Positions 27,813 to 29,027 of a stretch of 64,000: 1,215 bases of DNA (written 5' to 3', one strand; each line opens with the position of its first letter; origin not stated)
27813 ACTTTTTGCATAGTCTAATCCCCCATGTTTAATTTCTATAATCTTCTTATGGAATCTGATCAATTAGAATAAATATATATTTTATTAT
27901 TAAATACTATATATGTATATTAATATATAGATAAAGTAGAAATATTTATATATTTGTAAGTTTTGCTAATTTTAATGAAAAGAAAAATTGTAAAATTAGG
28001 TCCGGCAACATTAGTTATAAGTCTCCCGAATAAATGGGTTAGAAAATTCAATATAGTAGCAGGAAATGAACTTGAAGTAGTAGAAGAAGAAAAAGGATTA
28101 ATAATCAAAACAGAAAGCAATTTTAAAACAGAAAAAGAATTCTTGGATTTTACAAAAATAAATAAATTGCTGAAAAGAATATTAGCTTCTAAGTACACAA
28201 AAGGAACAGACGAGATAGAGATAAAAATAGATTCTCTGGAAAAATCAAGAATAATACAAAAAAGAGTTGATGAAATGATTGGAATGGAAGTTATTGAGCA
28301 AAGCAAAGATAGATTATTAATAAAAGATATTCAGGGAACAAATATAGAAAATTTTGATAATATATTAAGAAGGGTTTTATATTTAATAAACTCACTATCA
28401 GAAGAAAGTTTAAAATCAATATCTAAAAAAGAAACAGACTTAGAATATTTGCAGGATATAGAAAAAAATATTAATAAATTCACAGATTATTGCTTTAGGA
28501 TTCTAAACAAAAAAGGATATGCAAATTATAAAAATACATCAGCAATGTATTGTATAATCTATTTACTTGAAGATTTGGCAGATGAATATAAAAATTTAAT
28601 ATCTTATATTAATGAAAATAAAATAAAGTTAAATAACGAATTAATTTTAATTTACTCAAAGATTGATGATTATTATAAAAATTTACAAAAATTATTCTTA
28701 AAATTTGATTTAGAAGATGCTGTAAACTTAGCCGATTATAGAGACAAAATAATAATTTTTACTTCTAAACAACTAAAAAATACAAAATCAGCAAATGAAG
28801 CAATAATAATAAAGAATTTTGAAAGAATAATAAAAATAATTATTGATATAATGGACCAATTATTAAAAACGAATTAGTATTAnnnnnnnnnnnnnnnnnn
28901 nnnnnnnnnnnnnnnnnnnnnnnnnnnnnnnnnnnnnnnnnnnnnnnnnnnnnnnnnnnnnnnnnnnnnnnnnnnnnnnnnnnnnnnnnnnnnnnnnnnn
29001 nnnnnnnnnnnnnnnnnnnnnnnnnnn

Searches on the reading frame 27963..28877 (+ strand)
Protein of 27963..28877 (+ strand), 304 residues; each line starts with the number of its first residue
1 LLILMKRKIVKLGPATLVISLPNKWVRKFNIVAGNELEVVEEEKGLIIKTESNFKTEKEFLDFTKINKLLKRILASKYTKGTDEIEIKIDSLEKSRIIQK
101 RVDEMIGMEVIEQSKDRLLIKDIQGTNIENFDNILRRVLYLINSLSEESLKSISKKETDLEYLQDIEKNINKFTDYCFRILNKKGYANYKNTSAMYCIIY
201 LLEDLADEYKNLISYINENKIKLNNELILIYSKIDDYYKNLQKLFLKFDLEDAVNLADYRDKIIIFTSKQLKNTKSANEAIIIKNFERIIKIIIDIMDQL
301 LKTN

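Call 3: search_protein_families(library=pfam, proteins=[window:27963-28877:+], max_evalue=1)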
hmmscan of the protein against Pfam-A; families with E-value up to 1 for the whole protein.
window:27963-28877:+ (304 aa): 2 families
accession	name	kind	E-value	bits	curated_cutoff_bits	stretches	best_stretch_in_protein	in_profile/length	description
PF04014.23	MazE_antitoxin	-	2.8e-07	30.8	24.7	1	15-51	6-43/48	Antidote-toxin recognition MazE, bacterial antitoxin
PF02524.19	KID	-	0.062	13.8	20.8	0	233-243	1-11/11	KID repeat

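Call 46: search_protein_families(library=ncbifam, proteins=[window:27963-28877:+], max_evalue=1)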
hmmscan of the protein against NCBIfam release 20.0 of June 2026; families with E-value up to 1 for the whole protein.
window:27963-28877:+ (304 aa): 5 families
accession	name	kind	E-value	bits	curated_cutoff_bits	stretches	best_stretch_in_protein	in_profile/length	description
TIGR01439.1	lp_hng_hel_AbrB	domain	0.0027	17.4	28.3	1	19-50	10-42/44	transcriptional regulator, AbrB family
TIGR02609.1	doc_partner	hypoth_equivalog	0.015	15.7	55.9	1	7-53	1-46/74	putative addiction module antidote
NF002634.0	PRK02304.1-3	equivalog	0.05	13.3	170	1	42-97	63-121/182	adenine phosphoribosyltransferase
TIGR04472.1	reg_rSAM_mob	hypoth_equivalog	0.081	12.9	240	0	7-138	7-132/141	radical SAM mobile pair system MarR family transcriptional regulator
TIGR03818.1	MotA1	equivalog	0.14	11.3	303.8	1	32-154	46-166/282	flagellar motor stator protein MotA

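Call 47: search_solved_structures(query=A4, max_evalue=10, show_alignments=2)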
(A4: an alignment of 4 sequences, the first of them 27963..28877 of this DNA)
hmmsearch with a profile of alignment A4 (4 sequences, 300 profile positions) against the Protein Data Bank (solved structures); distinct sequences matched with E-value up to 10: 8.
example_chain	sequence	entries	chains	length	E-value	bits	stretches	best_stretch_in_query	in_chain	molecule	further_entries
4wfc_A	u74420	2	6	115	0.011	18.3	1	229-297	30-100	Exosome complex exonuclease RRP6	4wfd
9hx4_F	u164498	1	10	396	0.021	17.3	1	198-272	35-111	Apolipoprotein A-IV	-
5c0w_K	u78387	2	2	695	0.2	14.1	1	230-297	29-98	Exosome complex exonuclease RRP6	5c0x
6fsz_KK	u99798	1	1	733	0.23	13.9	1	230-297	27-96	Exosome complex exonuclease RRP6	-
6ft6_KK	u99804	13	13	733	0.23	13.9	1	230-297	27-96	Exosome complex exonuclease RRP6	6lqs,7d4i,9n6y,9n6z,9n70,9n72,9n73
6kos_A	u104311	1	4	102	0.99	11.8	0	204-245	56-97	SUWA (Super WA20)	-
8br8_LV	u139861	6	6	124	1.1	11.7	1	159-215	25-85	Ribosomal L22e | Ribosomal protein L22e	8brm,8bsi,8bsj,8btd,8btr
4ic4_A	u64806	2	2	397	1.4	11.4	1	49-95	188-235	Oxysterol-binding protein homolog 3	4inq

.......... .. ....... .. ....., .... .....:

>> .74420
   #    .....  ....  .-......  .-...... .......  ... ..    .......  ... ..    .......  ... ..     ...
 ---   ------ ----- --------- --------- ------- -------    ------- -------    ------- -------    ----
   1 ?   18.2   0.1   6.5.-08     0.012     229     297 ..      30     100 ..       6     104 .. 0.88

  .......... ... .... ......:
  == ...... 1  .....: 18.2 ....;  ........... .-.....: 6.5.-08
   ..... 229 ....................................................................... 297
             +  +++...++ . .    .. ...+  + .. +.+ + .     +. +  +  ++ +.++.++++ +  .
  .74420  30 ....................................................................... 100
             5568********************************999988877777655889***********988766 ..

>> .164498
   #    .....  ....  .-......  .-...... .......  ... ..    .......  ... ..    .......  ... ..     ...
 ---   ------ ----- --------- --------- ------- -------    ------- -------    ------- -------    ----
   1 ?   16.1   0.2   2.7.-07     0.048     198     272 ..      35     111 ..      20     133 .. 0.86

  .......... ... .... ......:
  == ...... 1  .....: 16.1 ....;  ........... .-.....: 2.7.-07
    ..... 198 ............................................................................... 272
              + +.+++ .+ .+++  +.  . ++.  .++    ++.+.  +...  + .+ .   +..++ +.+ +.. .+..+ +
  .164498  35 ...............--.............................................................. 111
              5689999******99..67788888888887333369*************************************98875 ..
